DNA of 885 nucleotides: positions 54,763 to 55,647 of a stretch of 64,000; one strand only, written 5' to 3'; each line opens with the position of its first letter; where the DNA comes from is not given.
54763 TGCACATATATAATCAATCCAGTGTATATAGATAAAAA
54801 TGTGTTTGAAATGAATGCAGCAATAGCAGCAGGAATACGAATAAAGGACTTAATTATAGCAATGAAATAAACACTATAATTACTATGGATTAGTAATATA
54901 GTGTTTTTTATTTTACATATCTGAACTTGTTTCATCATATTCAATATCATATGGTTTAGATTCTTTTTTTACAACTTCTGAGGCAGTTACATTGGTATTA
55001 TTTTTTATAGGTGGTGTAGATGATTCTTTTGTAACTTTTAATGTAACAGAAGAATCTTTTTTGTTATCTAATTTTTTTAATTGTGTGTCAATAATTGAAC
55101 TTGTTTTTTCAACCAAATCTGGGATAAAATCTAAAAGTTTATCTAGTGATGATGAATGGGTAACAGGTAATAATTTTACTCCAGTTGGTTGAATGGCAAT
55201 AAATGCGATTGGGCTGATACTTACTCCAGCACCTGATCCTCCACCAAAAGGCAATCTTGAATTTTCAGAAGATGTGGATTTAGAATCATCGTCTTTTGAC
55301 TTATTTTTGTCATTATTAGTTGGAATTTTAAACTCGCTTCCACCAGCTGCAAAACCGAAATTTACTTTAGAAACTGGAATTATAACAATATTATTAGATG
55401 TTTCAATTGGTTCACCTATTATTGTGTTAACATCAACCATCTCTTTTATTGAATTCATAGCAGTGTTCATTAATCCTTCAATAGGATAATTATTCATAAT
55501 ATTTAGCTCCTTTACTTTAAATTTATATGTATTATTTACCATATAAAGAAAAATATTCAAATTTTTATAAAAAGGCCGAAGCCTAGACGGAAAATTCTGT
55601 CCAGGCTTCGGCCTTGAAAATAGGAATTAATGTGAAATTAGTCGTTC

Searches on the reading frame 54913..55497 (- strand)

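Call 10: search_protein_families(library=pfam, proteins=[window:54913-55497:-], max_evalue=1)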
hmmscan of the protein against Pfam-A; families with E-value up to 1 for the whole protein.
window:54913-55497:- (194 aa): 1 family
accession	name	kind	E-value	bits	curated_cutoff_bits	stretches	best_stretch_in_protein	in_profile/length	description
PF09579.15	Spore_YtfJ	-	5.9e-27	94.2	25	1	31-130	1-81/81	Sporulation protein YtfJ (Spore_YtfJ)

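Call 11: search_protein_families(library=ncbifam, proteins=[window:54913-55497:-], max_evalue=1)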
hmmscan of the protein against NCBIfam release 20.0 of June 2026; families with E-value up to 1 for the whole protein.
window:54913-55497:- (194 aa): 1 family
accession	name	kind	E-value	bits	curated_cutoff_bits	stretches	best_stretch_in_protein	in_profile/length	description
TIGR02874.1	spore_ytfJ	equivalog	2.4e-46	157.1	116.3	1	3-136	1-121/125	GerW family sporulation protein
